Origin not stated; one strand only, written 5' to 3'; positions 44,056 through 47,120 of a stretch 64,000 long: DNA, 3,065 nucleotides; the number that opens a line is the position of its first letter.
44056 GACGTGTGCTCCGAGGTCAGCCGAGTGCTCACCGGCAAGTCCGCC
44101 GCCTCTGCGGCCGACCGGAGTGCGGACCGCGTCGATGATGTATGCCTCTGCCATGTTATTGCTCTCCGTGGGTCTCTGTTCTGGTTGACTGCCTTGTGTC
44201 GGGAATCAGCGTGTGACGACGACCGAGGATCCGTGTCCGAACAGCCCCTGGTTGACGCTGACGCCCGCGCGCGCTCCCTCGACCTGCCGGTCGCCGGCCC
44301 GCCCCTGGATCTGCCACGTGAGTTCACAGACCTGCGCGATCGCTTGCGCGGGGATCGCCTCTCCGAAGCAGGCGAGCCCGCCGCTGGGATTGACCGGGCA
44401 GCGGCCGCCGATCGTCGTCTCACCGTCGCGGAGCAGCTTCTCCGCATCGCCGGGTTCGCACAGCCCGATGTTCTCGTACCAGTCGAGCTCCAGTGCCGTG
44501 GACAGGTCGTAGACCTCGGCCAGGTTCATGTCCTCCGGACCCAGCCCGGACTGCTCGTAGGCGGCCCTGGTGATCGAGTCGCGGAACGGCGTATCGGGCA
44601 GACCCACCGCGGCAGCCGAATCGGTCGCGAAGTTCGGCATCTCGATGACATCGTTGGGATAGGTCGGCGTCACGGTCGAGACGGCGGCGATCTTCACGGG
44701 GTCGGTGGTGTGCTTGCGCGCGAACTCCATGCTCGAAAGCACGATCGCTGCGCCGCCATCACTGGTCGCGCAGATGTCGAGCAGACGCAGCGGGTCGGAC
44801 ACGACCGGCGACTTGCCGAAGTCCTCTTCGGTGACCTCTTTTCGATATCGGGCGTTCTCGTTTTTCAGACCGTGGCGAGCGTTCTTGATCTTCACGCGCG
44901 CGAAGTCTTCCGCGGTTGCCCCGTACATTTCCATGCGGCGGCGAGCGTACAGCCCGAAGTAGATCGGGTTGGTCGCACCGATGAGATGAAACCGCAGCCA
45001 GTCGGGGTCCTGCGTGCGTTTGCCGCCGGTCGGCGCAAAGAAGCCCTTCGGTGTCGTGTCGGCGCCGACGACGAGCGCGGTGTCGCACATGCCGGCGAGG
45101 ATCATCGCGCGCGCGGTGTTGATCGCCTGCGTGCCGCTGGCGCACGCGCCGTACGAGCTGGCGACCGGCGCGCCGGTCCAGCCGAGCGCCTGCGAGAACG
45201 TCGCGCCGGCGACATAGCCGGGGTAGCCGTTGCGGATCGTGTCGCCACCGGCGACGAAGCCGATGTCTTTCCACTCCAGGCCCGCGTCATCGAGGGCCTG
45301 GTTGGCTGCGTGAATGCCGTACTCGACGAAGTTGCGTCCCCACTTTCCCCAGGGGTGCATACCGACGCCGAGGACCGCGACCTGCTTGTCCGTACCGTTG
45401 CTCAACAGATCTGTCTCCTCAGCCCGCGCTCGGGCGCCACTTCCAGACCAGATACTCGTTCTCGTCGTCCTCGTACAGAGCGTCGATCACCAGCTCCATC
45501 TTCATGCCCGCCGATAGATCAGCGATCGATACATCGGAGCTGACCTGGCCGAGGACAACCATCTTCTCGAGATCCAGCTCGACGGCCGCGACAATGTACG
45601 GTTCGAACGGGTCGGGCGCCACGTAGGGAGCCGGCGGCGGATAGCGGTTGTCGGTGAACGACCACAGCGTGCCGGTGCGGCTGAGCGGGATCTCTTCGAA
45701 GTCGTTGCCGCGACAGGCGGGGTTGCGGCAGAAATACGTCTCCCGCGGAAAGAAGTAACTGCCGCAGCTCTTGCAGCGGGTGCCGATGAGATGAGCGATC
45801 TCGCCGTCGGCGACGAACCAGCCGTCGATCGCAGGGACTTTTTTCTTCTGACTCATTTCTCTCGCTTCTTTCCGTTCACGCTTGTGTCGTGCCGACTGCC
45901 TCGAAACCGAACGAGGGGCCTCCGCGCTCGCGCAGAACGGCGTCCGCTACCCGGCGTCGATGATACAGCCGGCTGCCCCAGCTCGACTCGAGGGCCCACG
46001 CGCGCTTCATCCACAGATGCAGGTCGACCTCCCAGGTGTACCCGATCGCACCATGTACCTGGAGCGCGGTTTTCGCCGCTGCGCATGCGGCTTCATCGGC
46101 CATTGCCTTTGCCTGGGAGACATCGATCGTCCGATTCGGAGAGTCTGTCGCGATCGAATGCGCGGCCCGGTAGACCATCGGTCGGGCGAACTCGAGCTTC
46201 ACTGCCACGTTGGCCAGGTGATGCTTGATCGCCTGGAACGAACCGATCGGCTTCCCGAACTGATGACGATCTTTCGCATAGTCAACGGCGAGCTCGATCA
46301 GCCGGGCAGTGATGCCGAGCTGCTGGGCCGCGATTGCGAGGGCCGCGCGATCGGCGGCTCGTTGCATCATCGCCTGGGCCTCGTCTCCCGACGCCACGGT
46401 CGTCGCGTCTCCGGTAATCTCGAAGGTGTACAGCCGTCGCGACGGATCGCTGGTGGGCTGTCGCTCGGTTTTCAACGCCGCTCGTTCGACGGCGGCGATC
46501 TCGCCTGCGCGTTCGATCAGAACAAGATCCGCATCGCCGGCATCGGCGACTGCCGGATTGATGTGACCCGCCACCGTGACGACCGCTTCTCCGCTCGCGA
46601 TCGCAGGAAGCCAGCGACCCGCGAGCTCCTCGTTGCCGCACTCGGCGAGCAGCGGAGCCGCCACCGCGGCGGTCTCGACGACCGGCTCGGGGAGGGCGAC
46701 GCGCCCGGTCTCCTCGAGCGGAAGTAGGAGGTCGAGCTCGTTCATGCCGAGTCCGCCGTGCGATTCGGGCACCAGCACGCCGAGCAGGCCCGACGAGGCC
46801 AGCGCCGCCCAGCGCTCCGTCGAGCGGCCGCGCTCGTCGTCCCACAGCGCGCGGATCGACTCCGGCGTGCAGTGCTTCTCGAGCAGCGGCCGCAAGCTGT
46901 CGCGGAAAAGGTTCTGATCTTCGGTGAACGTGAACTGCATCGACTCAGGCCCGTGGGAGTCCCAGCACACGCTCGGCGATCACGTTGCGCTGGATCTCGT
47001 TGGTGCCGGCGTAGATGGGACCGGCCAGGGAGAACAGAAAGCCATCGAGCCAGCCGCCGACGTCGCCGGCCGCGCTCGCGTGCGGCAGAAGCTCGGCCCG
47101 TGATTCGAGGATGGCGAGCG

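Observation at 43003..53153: Ten-gene operon resembling steroid C/D-ring (HIP) / alicyclic acyl-CoA catabolism (ipdAB-ipdC-echA-fadE pair-DUF35-ltp2-thiolase)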

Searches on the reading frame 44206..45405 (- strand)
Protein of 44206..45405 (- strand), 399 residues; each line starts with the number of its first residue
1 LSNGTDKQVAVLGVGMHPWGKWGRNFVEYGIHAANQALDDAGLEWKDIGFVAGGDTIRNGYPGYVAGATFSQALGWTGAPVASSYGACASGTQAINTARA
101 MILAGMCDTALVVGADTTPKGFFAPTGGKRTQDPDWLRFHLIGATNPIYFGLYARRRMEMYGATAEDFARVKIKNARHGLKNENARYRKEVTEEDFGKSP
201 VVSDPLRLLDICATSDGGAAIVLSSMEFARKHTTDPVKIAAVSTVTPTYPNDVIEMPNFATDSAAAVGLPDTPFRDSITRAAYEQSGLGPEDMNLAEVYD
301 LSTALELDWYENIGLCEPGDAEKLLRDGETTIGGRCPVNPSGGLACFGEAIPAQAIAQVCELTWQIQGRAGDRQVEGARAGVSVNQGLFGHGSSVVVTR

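Call 4: search_protein_families(library=pfam, proteins=[window:44206-45405:-], max_evalue=0.001)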
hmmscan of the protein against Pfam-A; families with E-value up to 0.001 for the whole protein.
window:44206-45405:- (399 aa): 5 families
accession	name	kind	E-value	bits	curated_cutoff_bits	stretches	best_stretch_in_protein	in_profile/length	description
PF22691.2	Thiolase_C_1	-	5.6e-31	107.6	28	1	273-397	19-141/144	Thiolase C-terminal domain-like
PF00108.29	Thiolase_N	-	2.3e-11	44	26.4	1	27-225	24-258/260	Thiolase, N-terminal domain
PF08545.16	ACP_syn_III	-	2e-06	28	24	1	87-120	6-39/80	3-Oxoacyl-[acyl-carrier-protein (ACP)] synthase III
PF00109.32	ketoacyl-synt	-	1.3e-05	25.3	20.8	1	65-117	152-203/252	Beta-ketoacyl synthase, N-terminal domain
PF07451.17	SpoVAD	-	0.00034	19.9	22.1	1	32-113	57-131/329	Stage V sporulation protein AD (SpoVAD)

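Call 5: search_protein_families(library=ncbifam, proteins=[window:44206-45405:-], max_evalue=0.001)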
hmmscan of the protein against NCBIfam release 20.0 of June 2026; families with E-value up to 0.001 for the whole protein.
window:44206-45405:- (399 aa): 32 families (the best 25 are shown)
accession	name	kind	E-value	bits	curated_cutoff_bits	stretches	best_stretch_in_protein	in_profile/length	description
NF004715.0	PRK06059.1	equivalog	3.3e-214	711.2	424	1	7-399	4-399/399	lipid-transfer protein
NF006102.0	PRK08256.1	subfamily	9.4e-73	245.5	436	1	7-398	3-388/394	lipid-transfer protein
NF004720.0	PRK06064.1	subfamily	3.3e-70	236.8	420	1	7-397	2-384/389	thiolase domain-containing protein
NF004810.0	PRK06157.1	equivalog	9.9e-59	199.5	403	1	1-388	1-383/400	acetyl-CoA acetyltransferase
NF009228.0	PRK12578.1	subfamily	1.5e-56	191.7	485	1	7-397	3-384/387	thiolase domain-containing protein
NF053570.1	AcCoTHIOL_METTL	equivalog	2.4e-55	187.9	600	1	7-397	2-378/385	acetyl-CoA acetyltransferase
NF053628.1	BnzsclthlBbsBGT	equivalog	2e-51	175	750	1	6-377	4-358/389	benzoylsuccinyl-CoA thiolase subunit BbsB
NF005704.0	PRK07516.1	subfamily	2.6e-46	158.3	412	1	7-387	2-374/389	thiolase domain-containing protein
NF005892.0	PRK07855.1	subfamily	1.7e-44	152.3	469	1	7-378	6-369/390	lipid-transfer protein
NF004721.0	PRK06065.1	equivalog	3.8e-44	151.1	455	1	6-396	9-389/393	thiolase domain-containing protein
NF004811.0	PRK06158.1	subfamily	3.1e-42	144.9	421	1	8-387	9-368/384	acetyl-CoA acetyltransferase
NF004982.0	PRK06365.1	equivalog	3.6e-41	141.6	695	1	65-396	76-422/430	thiolase domain-containing protein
NF006010.0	PRK08142.1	subfamily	1.4e-40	139.2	462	1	31-387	30-371/388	thiolase domain-containing protein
NF006180.0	PRK08313.1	subfamily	5.2e-40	137.5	514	1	6-384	3-368/389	thiolase domain-containing protein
NF004936.0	PRK06289.1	equivalog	5.9e-38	130.7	375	1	19-387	19-390/405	acetyl-CoA acetyltransferase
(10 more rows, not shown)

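Call 43: search_solved_structures(query=window:44206-45405:-, max_evalue=1e-10, show_alignments=2)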
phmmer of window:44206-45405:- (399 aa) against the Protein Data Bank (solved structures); distinct sequences matched with E-value up to 1e-10: 19.
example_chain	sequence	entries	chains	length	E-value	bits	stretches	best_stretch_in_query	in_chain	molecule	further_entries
6hsj_A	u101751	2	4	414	3.1e-48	168.3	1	8-398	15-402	SCP2-thiolase (type-1)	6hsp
6hrv_A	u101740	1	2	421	3.3e-48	168.2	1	8-398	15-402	SCP2-thiolase (type-1)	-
7pxp_C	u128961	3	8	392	9.7e-46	160.1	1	7-376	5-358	Benzoylsuccinyl-CoA thiolase subunit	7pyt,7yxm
7yvy_A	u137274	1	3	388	6e-40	141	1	9-398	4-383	Acetyl-CoA acetyltransferase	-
4yzo_A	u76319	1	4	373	6.9e-37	130.9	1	86-397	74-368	Putative acyl-CoA acyltransferase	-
6esq_A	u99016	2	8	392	1.9e-33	119.6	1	8-395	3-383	acetoacetyl-CoA thiolase | Acetyl-CoA acetyltransferase thiolase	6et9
6ok1_A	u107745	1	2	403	6.4e-31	111.3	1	9-351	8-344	Lipid-transfer protein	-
3zbg_A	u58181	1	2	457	1.1e-28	103.8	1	79-387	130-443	3-KETOACYL-COA THIOLASE-LIKE PROTEIN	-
4bi9_A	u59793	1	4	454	5.8e-28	101.5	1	62-387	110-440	3-KETOACYL-COA THIOLASE, PUTATIVE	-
4bia_A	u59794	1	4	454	6e-28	101.5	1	62-387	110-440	3-KETOACYL-COA THIOLASE, PUTATIVE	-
3zbk_A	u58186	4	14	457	2.1e-27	99.7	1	79-387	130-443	3-KETOACYL-COA THIOLASE-LIKE PROTEIN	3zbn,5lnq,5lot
9myr_A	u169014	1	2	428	2.8e-27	99.3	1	150-376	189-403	Nonspecific lipid-transfer protein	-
3zbl_A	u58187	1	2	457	2.8e-27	99.3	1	79-387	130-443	3-KETOACYL-COA THIOLASE-LIKE PROTEIN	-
9skh_I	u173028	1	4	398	3.3e-22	82.6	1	23-397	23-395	2,4-diacetylphloroglucinol biosynthesis protein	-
5m3k_C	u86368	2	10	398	3.7e-22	82.4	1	23-397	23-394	2,4-diacetylphloroglucinol biosynthesis protein PhlC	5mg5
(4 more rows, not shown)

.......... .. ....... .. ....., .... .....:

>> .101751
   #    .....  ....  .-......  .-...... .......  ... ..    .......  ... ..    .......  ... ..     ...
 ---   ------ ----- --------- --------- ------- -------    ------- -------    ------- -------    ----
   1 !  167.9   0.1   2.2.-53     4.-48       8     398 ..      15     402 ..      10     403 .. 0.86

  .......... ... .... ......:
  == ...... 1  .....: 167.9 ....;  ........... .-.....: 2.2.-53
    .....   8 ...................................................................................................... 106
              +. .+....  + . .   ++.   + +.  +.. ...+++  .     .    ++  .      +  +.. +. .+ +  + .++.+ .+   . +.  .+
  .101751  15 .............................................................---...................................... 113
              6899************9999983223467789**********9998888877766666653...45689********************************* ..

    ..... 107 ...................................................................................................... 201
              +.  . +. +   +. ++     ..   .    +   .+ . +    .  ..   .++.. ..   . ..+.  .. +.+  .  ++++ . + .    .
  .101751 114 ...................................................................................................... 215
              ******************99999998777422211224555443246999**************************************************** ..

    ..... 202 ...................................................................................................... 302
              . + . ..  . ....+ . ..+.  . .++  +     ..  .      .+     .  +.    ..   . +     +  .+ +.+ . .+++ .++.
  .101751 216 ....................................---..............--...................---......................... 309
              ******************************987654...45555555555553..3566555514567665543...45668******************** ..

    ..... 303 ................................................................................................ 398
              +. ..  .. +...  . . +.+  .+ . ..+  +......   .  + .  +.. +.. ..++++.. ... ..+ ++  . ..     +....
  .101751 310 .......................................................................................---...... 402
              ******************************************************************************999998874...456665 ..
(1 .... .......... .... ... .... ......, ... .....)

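Call 70: search_protein_representatives(protein=window:44206-45405:-)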
Query: 399 residues. Proteins with E-value up to 0.001 (for the whole library): 8478; up to 1e-10: 3855; up to 1e-30: 609. The best 150 are listed.
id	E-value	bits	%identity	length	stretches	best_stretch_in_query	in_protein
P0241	1.9e-195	666.3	75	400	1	6-398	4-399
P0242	2.8e-139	481.3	59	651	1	4-399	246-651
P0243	6.6e-127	440.6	67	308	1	96-398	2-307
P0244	9.0e-126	436.8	65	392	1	7-297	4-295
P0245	8.3e-120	417.2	49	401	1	8-399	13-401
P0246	1.7e-115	403.0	69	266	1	8-265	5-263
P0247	1.9e-115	402.8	64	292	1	49-332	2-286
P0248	2.9e-112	392.3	71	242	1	158-399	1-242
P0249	2.7e-106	372.7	47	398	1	8-396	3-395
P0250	4.4e-106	372.0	69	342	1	6-240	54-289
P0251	1.4e-105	370.4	68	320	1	5-233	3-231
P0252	2.6e-96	339.8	46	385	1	8-398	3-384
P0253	3.7e-94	332.7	70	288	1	52-264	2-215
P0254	4.2e-93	329.2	55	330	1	31-345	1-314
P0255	8.1e-93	328.3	71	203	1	4-202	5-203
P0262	7.3e-84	298.8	44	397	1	8-397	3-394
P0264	1.1e-83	298.3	41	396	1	7-397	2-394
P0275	1.1e-75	271.9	40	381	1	7-385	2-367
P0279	2.7e-74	267.3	39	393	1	7-384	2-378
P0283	2.9e-72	260.6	39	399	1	7-393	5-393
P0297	7.0e-65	236.3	36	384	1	7-392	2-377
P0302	1.0e-63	232.5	37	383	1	7-396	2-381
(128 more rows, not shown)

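Call 72: list_cluster_members(proteins=[P0245, P0249, P0252, P0262, P0264, P0275, P0279, P0283, P0297, P0302])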
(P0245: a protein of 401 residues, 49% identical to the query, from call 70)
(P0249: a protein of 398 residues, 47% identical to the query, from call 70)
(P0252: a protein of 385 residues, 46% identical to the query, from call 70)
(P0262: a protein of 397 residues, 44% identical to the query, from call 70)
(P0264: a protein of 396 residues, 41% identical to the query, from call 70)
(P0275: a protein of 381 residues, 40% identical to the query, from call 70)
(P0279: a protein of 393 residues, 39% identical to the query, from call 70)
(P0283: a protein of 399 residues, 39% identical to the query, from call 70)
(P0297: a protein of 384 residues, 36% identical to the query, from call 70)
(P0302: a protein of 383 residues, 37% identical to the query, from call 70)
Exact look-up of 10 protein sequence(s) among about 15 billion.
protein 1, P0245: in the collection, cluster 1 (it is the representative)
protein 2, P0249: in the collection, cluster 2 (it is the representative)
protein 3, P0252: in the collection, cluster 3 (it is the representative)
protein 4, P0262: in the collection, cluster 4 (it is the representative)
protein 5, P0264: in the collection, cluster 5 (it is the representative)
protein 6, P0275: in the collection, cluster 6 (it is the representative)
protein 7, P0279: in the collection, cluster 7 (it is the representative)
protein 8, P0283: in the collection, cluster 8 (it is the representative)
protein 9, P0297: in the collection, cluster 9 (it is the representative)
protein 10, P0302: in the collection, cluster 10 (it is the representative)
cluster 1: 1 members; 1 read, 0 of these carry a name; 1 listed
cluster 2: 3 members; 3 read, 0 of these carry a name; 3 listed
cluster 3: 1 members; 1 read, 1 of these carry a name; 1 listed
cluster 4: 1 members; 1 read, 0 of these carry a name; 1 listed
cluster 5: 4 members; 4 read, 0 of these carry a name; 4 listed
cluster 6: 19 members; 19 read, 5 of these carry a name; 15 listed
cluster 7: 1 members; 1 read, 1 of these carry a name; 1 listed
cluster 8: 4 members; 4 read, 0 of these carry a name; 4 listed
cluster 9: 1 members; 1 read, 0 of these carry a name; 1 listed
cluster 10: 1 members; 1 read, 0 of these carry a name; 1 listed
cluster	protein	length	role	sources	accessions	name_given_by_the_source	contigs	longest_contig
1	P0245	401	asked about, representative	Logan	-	-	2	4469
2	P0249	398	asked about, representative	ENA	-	-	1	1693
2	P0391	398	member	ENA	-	-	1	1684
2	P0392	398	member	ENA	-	-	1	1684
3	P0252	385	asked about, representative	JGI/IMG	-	acetyl-CoA acetyltransferase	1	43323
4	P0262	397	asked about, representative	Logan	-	-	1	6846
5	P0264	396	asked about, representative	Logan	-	-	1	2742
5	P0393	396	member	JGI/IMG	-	-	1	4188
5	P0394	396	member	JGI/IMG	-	-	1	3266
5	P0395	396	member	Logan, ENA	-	-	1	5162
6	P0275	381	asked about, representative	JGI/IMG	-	acetyl-CoA acetyltransferase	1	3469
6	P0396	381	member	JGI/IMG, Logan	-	acetyl-CoA acetyltransferase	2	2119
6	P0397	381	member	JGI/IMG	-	acetyl-CoA acetyltransferase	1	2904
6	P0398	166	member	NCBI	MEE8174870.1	MAG: thiolase family protein, partial [Dehalococcoidia bacterium]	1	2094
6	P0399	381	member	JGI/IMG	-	acetyl-CoA acetyltransferase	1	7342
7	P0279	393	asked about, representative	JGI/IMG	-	acetyl-CoA acetyltransferase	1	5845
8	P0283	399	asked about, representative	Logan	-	-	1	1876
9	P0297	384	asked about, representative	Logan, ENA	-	-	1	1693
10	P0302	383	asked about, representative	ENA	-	-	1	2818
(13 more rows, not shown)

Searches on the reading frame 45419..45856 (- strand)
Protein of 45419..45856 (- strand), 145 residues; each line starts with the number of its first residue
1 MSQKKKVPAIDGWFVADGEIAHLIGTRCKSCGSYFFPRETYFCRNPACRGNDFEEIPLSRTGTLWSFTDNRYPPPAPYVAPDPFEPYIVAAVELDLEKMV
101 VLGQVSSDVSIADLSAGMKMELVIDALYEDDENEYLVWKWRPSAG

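Call 4: search_protein_families(library=pfam, proteins=[window:45419-45856:-], max_evalue=0.001)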
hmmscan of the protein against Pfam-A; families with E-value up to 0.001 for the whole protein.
window:45419-45856:- (145 aa): 2 families
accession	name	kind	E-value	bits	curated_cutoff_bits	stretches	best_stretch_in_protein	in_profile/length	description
PF01796.24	OB_ChsH2_C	-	7.2e-10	39.1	27.1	1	56-124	2-64/65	ChsH2, C-terminal OB-fold domain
PF12172.15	zf-ChsH2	-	7.2e-08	32.5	23.2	1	22-54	8-37/37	ChsH2, rubredoxin-like zinc ribbon domain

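Call 5: search_protein_families(library=ncbifam, proteins=[window:45419-45856:-], max_evalue=0.001)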
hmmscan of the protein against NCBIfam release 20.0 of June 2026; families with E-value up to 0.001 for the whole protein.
window:45419-45856:- (145 aa): 1 family
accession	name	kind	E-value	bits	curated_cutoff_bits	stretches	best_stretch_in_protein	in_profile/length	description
NF053627.1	BnzsclthlBbsAGT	equivalog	2.1e-13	50.5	250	1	16-129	29-130/145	benzoylsuccinyl-CoA thiolase subunit BbsA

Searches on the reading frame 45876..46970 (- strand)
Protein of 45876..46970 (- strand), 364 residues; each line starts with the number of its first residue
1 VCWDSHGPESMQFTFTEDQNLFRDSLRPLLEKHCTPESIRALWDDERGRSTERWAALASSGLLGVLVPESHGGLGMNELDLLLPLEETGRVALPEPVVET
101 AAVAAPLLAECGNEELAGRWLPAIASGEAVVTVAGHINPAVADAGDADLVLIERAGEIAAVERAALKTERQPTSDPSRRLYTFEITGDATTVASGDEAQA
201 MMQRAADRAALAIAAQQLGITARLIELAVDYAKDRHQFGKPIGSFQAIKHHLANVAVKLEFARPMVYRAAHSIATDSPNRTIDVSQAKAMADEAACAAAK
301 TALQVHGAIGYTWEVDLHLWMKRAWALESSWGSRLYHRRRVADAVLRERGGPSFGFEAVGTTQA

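Call 4: search_protein_families(library=pfam, proteins=[window:45876-46970:-], max_evalue=0.001)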
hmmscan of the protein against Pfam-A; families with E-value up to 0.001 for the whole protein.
window:45876-46970:- (364 aa): 3 families
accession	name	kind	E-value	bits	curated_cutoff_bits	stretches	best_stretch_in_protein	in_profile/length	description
PF00441.29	Acyl-CoA_dh_1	-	4.5e-30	105.2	22.4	1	202-345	7-149/150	Acyl-CoA dehydrogenase, C-terminal domain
PF02771.21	Acyl-CoA_dh_N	-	1e-19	71.4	22.9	1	16-128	1-113/113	Acyl-CoA dehydrogenase, N-terminal domain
PF08028.16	Acyl-CoA_dh_2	-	2.1e-10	41.4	22.7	1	211-314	1-113/134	Acyl-CoA dehydrogenase, C-terminal domain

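Call 5: search_protein_families(library=ncbifam, proteins=[window:45876-46970:-], max_evalue=0.001)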
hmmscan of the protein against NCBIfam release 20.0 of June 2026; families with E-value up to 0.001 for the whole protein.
window:45876-46970:- (364 aa): 18 families
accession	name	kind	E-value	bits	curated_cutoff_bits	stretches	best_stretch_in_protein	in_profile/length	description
NF050027.1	acylCoADhIpdE2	equivalog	6.5e-50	170.4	450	1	18-339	2-304/311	acyl-CoA dehydrogenase IpdE2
NF042972.1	AcrlCoAredClosAcrC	equivalog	1.4e-35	122.7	640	2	204-324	236-355/378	acryloyl-CoA reductase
TIGR03203.1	pimD_small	equivalog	3.4e-35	121.8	652.7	2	185-344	216-375/378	pimeloyl-CoA dehydrogenase small subunit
NF008997.0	PRK12341.1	equivalog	2.5e-31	109.1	537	2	209-317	241-348/382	acyl-CoA dehydrogenase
NF042439.1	SulpropCoADesulf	equivalog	3.9e-28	98.3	600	1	213-347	238-372/379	3-sulfinopropanoyl-CoA desulfinase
NF045652.1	ProlPCPDhRedW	equivalog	3.3e-26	92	650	2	213-311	243-340/376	L-prolyl-[peptidyl-carrier protein] dehydrogenase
NF045552.1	GlutCoADH_Des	equivalog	4.4e-26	92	470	1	195-317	230-351/387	glutaryl-CoA dehydrogenase Acd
NF053553.1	prodigi_MBC_PigA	equivalog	1.6e-23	83.5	500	2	214-317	249-351/381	prodigiosin MBC biosynthesis dehydrogenase PigA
NF002885.1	PRK03354.1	equivalog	2e-21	76.4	540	2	207-314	236-342/378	crotonobetainyl-CoA dehydrogenase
NF043006.1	CyhCrbnylCoADH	equivalog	1.8e-17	63.4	650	1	206-314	237-344/380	cyclohexane-1-carbonyl-CoA dehydrogenase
NF058590.1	AcCoDHFadEBacil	equivalog_domain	2.8e-17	62.5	600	2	213-279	260-326/586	acyl-CoA dehydrogenase FadE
TIGR03207.1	cyc_hxne_CoA_dh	equivalog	2e-14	53.1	575.35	2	194-314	220-341/372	cyclohexanecarboxyl-CoA dehydrogenase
NF007000.1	PRK09463.1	subfamily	2e-08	33.1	600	0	209-307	297-394/726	acyl-CoA dehydrogenase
NF049984.1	Rv1679_FadE16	equivalog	3.8e-08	33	600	1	191-318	209-338/371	Rv1679 family acyl-CoA dehydrogenase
NF052270.1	Staph_DH_FadE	equivalog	1.7e-07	30.3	600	1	212-326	261-374/400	acyl-CoA dehydrogenase FadE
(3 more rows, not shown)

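Call 64: search_solved_structures(query=window:45876-46940:-, max_evalue=1e-15)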
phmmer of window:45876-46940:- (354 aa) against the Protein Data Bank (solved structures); distinct sequences matched with E-value up to 1e-15: 32.
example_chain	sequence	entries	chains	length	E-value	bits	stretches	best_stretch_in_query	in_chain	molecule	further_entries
3pfd_A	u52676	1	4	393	1.9e-27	99.7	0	176-329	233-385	Acyl-CoA dehydrogenase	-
8i4p_A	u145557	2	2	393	2.8e-27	99.2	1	172-324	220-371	Acyl-CoA dehydrogenase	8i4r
7w0j_A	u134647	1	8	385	3.1e-27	99.1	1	172-324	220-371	Acyl-CoA dehydrogenase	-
6wy8_A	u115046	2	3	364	1.2e-26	97.1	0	189-333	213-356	Acyl-CoA dehydrogenase domain protein Tcur3481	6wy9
5lnx_A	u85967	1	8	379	1.7e-26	96.6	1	199-312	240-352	Acyl-CoA dehydrogenase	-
4l1f_A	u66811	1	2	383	1.4e-25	93.6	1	192-338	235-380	Acyl-CoA dehydrogenase domain protein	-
7szv_A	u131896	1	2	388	1.8e-25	93.2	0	195-307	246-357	Acyl-CoA dehydrogenase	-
6fah_C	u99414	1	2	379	9.2e-25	90.9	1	194-307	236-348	Caffeyl-CoA reductase-Etf complex subunit CarC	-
4x28_D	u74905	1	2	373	1.2e-23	87.2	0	200-332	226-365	Acyl-CoA dehydrogenase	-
5ol2_C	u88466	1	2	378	2e-23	86.5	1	194-326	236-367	Acyl-CoA dehydrogenase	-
4n5f_A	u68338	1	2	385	6e-23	85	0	198-308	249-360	Putative acyl-CoA dehydrogenase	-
4m9a_A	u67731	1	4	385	2.6e-22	82.9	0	199-308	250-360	Acyl-CoA dehydrogenase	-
6es9_A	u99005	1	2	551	7.6e-22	81.4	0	192-306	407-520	Acyl-CoA dehydrogenase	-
1jqi_A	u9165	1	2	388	9.8e-22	81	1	194-337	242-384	short chain acyl-CoA dehydrogenase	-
3mpi_A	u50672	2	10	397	1.5e-21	80.3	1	185-307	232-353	Glutaryl-CoA dehydrogenase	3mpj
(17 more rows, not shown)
